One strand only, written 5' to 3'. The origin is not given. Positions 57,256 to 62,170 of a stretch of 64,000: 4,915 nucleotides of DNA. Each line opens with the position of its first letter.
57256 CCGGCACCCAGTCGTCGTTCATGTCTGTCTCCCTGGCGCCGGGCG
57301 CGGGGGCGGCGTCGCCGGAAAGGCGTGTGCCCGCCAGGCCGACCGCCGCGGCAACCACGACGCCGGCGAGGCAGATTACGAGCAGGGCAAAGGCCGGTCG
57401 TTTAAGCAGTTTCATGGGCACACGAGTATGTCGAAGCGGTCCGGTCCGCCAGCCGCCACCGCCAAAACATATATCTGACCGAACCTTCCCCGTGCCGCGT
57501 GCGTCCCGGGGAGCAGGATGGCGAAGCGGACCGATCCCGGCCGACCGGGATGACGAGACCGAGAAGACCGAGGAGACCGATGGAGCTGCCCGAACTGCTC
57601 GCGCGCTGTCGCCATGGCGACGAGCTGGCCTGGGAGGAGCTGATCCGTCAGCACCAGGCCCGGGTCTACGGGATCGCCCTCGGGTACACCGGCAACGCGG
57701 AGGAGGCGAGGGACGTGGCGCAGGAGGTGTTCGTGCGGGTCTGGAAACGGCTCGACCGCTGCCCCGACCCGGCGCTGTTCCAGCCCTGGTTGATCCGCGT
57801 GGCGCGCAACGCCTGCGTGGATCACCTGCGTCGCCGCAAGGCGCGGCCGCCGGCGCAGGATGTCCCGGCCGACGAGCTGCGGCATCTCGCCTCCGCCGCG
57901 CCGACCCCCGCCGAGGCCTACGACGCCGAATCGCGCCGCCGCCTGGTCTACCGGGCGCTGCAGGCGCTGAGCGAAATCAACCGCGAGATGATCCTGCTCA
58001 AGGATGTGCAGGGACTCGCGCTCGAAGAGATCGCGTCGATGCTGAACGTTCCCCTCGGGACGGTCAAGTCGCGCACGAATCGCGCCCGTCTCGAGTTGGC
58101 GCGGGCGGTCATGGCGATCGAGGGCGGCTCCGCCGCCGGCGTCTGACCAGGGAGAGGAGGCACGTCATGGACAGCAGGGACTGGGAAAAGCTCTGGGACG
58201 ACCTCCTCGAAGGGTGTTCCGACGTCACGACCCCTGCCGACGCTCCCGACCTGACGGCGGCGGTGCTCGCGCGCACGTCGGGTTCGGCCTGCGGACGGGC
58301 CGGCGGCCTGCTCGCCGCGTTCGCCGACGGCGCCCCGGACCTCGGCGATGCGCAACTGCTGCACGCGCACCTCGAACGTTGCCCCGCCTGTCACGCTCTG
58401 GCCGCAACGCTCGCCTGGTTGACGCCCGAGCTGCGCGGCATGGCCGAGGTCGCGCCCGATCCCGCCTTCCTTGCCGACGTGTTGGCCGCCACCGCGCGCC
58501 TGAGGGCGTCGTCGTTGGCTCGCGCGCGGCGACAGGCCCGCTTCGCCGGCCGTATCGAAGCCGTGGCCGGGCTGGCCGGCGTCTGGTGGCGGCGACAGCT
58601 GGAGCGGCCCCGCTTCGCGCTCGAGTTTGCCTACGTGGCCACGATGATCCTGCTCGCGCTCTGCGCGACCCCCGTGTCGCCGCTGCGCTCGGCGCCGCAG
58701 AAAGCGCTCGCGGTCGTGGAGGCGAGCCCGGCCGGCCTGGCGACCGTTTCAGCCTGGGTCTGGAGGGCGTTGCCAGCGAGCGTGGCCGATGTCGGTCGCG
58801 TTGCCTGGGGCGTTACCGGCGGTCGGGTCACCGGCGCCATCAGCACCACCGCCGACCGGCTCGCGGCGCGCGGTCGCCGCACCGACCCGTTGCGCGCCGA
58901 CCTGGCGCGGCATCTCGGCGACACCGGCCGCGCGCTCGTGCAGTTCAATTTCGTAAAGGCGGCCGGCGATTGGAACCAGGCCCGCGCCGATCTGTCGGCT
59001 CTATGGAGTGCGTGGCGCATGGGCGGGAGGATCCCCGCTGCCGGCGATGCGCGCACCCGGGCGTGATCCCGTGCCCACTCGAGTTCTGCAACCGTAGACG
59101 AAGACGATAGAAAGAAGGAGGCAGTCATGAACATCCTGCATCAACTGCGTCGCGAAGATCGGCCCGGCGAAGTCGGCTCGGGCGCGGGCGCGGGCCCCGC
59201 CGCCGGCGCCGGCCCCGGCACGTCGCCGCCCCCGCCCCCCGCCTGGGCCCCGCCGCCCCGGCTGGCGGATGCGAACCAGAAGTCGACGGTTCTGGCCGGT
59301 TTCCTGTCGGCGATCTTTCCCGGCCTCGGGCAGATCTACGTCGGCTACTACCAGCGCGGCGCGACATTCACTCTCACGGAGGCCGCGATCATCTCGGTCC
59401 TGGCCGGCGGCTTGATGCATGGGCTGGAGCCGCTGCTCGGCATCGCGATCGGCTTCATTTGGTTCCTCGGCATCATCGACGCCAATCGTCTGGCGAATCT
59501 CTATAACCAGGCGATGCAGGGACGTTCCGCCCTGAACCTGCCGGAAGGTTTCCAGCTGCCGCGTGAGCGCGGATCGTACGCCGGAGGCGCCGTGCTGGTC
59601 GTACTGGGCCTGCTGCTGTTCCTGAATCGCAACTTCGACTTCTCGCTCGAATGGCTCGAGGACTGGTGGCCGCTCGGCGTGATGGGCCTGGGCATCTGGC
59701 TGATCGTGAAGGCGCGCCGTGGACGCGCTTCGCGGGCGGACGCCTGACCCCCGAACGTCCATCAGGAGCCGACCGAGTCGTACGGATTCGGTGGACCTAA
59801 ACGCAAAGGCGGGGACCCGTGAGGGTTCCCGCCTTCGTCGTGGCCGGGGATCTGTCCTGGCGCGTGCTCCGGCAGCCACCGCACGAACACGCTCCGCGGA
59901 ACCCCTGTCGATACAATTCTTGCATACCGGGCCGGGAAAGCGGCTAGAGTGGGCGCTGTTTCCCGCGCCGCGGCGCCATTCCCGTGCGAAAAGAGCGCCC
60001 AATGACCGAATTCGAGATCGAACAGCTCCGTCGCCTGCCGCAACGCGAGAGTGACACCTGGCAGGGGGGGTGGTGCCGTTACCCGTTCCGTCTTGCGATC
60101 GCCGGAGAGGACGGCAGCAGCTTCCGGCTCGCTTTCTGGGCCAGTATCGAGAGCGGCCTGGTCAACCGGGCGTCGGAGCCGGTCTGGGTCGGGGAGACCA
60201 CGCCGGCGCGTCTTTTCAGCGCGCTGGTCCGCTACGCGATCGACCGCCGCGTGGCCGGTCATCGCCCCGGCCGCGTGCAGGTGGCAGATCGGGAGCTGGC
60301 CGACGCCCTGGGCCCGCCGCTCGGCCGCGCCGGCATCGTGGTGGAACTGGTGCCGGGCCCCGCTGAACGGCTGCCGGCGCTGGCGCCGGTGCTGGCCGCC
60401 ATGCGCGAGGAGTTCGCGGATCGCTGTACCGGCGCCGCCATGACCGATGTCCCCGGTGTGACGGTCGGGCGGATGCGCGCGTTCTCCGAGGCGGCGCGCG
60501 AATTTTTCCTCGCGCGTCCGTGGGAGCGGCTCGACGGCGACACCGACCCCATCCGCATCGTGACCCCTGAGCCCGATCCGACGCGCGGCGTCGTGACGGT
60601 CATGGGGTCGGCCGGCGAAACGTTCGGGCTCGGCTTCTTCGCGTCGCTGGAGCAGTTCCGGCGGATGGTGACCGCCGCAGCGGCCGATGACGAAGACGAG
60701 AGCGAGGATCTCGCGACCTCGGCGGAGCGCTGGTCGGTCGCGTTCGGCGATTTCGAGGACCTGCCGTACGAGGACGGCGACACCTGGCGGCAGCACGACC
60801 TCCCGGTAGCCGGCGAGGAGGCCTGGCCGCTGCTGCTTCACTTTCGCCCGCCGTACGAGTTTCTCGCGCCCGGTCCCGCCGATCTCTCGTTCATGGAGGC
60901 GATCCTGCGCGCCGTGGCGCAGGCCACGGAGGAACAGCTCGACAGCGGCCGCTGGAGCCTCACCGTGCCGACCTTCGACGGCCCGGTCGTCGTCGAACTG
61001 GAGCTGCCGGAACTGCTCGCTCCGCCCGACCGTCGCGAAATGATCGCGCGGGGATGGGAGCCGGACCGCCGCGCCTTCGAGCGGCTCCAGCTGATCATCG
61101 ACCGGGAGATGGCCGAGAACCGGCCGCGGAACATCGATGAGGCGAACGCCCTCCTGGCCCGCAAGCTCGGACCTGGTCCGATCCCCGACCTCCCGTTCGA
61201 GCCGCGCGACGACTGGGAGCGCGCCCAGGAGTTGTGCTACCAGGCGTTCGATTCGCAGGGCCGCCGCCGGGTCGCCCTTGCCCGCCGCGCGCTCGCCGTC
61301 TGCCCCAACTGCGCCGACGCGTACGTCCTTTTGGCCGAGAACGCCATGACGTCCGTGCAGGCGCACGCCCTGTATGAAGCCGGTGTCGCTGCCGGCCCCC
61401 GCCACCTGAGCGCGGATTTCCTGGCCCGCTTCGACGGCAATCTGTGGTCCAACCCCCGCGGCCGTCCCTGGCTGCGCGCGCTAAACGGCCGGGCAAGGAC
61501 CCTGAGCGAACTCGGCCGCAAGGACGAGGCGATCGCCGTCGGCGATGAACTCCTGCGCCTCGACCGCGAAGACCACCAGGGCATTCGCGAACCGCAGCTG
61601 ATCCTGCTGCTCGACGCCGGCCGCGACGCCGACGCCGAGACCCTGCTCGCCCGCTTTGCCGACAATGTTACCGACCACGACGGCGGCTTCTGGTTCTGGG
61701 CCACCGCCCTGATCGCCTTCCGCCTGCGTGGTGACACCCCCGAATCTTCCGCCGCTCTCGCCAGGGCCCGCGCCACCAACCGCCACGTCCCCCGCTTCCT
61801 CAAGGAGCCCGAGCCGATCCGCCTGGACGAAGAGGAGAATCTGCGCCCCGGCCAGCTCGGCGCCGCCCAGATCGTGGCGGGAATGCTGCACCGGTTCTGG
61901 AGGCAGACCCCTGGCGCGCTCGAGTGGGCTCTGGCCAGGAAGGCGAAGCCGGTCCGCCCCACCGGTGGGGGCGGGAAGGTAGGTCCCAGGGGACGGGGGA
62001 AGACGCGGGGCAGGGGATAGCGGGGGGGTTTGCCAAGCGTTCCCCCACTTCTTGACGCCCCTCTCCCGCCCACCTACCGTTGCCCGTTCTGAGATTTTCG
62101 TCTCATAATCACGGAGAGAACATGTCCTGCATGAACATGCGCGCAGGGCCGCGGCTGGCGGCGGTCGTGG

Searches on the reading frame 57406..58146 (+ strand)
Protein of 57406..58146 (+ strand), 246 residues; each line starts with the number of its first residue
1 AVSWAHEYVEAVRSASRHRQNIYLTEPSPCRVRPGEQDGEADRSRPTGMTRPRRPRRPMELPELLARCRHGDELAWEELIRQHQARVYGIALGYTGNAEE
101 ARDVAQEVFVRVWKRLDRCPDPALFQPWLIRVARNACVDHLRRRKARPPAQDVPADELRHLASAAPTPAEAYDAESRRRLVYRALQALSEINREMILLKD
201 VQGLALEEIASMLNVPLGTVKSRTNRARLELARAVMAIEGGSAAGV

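Call 83: search_protein_families(library=pfam, proteins=[window:57406-58146:+], max_evalue=0.00001)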
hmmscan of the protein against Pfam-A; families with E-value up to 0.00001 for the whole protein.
window:57406-58146:+ (246 aa): 4 families
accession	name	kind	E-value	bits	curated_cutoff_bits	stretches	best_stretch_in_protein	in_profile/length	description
PF04542.20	Sigma70_r2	-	3.5e-20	72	24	1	79-146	1-70/71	Sigma-70 region 2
PF08281.18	Sigma70_r4_2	-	9.9e-14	51.2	25.7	1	179-231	2-54/54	Sigma-70, region 4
PF04545.22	Sigma70_r4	-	4.4e-09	36.1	24.1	1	184-231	1-48/50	Sigma-70, region 4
PF07638.17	Sigma70_ECF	-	4.3e-06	27.2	21.1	1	61-234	4-182/185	ECF sigma factor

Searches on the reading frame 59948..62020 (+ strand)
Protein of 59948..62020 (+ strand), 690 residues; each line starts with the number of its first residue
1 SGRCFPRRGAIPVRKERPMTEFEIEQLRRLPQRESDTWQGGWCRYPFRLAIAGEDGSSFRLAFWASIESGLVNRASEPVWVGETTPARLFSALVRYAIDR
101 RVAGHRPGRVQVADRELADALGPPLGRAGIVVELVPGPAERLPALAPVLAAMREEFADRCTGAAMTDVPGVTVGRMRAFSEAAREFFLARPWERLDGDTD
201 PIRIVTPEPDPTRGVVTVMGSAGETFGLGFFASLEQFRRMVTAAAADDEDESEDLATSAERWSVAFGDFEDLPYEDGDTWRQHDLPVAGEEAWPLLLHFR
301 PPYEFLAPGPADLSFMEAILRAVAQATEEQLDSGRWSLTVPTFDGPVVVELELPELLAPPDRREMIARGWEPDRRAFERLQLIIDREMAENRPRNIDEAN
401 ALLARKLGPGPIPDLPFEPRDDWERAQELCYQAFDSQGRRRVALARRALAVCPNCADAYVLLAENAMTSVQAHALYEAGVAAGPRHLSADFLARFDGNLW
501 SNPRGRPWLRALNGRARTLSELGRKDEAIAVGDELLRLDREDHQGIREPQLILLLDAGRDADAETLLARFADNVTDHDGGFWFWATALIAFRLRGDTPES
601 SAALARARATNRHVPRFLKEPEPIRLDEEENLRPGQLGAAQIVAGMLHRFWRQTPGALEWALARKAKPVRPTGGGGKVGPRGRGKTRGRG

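Call 83: search_protein_families(library=pfam, proteins=[window:59948-62020:+], max_evalue=0.00001)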
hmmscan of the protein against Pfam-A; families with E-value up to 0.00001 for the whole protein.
window:59948-62020:+ (690 aa): 1 family
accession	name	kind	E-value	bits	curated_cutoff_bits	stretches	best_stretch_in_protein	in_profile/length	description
PF23988.1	DUF7309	-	5.6e-15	55.6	27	1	181-329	6-151/170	Domain of unknown function (DUF7309)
